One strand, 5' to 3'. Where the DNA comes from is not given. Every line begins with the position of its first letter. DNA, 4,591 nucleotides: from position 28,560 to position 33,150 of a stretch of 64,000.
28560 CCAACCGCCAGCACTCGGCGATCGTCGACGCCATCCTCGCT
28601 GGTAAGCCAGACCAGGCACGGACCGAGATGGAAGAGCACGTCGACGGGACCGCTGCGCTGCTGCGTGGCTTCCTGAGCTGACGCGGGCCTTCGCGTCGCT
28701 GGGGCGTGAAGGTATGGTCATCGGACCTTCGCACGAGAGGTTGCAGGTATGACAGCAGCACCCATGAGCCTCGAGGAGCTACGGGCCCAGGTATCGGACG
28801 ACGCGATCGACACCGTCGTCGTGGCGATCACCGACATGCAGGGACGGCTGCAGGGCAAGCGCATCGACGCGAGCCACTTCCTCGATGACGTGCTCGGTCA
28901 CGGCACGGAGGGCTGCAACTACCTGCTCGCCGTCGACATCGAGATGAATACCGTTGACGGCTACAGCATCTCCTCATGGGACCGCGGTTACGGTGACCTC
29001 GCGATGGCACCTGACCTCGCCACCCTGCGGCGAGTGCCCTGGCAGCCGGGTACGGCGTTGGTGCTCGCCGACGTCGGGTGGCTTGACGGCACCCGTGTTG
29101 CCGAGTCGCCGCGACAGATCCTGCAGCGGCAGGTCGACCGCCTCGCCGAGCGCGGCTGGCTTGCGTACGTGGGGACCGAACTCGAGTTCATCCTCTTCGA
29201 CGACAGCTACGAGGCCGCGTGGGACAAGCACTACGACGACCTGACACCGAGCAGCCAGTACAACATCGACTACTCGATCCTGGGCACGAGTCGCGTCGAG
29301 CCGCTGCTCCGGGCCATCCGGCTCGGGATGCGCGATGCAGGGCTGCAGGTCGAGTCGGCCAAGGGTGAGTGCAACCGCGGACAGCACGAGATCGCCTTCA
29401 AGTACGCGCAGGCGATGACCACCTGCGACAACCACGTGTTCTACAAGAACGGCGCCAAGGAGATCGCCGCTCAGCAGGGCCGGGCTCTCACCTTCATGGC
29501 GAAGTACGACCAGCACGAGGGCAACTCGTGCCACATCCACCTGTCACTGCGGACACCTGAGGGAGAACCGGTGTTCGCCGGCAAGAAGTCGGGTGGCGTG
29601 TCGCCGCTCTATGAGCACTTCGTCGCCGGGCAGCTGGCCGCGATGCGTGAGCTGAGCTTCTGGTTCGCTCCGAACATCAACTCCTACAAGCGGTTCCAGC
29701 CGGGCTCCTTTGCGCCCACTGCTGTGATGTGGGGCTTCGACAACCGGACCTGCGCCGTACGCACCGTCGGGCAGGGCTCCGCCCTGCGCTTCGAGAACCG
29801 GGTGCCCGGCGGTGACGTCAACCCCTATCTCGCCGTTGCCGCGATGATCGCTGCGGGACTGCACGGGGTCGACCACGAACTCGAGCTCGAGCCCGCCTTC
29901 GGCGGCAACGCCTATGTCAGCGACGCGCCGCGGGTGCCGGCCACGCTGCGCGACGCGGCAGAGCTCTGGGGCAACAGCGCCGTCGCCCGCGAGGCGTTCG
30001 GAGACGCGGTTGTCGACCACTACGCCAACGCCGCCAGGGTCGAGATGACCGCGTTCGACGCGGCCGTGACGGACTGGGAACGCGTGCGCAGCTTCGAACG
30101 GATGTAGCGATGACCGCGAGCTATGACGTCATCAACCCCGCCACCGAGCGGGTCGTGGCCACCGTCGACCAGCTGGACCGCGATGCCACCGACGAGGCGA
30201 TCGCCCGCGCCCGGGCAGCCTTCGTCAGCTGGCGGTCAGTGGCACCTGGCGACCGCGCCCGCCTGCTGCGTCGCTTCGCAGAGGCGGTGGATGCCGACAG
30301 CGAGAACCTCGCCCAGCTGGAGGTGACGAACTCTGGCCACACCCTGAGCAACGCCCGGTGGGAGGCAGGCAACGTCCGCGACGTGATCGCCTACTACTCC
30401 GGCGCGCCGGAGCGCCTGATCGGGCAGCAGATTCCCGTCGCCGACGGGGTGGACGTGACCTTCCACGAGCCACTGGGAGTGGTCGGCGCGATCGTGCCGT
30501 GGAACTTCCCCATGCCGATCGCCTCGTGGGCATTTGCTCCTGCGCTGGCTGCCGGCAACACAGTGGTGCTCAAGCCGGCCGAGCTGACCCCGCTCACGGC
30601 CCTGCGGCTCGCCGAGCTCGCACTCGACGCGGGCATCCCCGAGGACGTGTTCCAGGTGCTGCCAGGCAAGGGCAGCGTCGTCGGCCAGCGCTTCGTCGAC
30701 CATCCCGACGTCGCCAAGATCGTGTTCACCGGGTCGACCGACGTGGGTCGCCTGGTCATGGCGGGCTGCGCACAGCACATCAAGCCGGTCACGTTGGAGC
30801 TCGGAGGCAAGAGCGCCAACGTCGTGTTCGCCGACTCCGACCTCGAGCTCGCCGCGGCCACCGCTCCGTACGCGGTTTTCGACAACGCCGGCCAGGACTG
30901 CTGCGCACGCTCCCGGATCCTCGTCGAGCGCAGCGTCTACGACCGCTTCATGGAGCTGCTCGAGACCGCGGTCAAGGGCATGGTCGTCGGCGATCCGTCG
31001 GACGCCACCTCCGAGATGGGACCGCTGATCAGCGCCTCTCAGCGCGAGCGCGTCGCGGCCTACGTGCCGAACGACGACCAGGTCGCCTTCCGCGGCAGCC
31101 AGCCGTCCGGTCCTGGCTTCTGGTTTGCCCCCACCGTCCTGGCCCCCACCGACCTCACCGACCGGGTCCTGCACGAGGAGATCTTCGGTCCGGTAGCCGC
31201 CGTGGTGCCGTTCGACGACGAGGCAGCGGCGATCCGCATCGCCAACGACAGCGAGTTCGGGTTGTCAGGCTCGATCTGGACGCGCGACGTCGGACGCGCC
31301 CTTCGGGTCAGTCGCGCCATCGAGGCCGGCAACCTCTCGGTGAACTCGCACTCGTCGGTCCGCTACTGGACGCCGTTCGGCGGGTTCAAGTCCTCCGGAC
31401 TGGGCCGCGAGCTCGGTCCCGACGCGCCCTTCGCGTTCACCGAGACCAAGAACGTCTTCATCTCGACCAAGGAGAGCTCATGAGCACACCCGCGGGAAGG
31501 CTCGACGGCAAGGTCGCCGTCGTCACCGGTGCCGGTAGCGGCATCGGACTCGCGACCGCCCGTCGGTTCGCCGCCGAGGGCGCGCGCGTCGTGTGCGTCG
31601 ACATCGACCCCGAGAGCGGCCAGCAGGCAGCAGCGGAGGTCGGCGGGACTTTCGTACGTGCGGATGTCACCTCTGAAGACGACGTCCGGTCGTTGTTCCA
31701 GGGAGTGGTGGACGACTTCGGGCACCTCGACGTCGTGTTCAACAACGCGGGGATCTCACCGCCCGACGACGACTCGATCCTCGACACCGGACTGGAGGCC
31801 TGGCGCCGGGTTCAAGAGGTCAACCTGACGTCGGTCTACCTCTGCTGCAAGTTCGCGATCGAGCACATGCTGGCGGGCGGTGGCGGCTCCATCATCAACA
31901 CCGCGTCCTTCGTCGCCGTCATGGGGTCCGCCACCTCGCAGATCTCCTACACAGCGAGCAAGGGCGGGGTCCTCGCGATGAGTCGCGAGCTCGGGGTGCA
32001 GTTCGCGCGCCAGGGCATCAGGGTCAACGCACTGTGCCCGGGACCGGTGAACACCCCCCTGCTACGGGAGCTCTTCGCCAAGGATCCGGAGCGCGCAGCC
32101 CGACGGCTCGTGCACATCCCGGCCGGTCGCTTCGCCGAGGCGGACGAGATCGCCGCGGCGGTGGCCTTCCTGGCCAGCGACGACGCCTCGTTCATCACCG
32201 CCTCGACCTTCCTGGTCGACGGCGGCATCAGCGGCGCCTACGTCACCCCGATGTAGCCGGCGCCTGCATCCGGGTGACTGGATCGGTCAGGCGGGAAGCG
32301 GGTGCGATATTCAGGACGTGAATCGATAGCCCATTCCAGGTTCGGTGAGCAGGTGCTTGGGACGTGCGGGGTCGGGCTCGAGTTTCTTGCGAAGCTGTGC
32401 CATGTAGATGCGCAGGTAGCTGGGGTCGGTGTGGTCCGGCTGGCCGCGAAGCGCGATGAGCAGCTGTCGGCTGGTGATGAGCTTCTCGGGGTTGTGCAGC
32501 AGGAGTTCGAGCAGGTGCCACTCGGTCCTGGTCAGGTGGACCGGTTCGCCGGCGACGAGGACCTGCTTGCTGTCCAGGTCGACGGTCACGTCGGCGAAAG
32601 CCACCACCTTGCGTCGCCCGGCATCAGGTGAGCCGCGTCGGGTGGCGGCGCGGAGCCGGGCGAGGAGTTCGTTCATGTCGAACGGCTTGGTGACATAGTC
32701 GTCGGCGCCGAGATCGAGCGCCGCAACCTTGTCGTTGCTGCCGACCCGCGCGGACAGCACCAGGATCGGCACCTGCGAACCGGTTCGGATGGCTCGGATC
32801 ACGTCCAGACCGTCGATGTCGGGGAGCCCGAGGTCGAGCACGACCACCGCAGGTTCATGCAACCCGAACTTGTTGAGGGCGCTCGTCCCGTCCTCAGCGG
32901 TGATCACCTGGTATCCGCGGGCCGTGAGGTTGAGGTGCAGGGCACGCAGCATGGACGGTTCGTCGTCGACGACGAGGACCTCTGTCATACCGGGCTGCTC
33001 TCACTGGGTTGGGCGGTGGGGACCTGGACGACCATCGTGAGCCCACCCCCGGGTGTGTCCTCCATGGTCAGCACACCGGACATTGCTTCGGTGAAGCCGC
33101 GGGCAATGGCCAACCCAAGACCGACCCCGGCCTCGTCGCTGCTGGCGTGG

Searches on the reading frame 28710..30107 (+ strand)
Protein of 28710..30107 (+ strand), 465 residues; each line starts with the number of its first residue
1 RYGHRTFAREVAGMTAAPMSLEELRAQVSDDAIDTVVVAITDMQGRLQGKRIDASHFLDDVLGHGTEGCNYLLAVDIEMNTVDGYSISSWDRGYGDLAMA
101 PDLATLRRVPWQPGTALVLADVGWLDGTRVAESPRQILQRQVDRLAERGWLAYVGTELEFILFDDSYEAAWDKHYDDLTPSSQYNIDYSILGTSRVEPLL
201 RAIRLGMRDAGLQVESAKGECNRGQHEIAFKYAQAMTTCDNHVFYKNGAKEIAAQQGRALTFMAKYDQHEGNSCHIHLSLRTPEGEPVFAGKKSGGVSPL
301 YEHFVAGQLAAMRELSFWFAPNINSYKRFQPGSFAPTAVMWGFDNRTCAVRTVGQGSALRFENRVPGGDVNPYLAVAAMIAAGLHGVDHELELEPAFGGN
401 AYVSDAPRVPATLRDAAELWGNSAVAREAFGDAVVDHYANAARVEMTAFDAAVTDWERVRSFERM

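Call 28: search_protein_families(library=pfam, proteins=[window:28710-30107:+])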
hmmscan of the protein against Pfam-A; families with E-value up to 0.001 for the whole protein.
window:28710-30107:+ (465 aa): 2 families
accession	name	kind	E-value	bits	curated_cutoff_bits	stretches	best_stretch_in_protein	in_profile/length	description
PF00120.29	Gln-synt_C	-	3.2e-97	326.1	24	1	133-458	3-341/344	Glutamine synthetase, catalytic domain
PF03951.24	Gln-synt_N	-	0.00067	19.7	33.4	0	34-122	3-79/82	Glutamine synthetase, beta-Grasp domain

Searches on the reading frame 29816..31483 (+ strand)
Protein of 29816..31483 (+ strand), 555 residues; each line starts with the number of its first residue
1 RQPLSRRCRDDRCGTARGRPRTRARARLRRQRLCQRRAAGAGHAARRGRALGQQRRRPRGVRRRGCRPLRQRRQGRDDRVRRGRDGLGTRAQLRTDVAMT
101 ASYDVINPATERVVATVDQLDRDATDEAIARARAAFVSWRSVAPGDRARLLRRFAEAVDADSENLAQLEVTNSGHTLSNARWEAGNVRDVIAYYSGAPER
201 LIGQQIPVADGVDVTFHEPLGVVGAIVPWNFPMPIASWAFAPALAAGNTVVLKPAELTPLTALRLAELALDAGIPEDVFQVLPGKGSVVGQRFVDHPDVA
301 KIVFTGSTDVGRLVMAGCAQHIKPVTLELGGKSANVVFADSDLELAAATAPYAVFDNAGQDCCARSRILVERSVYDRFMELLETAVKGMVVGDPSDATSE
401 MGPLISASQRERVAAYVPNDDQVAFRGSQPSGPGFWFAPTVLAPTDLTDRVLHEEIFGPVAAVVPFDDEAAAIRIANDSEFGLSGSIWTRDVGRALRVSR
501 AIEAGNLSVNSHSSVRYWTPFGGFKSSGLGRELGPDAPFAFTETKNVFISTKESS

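Call 28: search_protein_families(library=pfam, proteins=[window:29816-31483:+])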
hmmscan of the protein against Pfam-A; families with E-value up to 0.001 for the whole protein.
window:29816-31483:+ (555 aa): 1 family
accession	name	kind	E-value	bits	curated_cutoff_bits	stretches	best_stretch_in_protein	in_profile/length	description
PF00171.27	Aldedh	-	2.1e-156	521.5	23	1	102-547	8-461/461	Aldehyde dehydrogenase family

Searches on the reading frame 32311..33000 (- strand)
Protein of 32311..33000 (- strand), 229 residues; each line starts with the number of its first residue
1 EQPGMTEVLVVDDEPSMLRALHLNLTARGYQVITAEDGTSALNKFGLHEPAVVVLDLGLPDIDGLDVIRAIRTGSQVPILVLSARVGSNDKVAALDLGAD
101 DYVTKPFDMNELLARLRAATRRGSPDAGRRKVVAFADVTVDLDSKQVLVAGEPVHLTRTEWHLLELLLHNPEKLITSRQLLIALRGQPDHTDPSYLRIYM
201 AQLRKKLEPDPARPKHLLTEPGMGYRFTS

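Call 28: search_protein_families(library=pfam, proteins=[window:32311-33000:-])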
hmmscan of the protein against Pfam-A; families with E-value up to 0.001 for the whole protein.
window:32311-33000:- (229 aa): 2 families
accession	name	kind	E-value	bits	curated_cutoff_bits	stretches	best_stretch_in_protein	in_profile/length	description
PF00072.30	Response_reg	-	9.2e-29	100.3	30.2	1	8-116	1-110/111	Response regulator receiver domain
PF00486.34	Trans_reg_C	-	2.7e-19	69.4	26.2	1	151-227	1-77/77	Transcriptional regulatory protein, C terminal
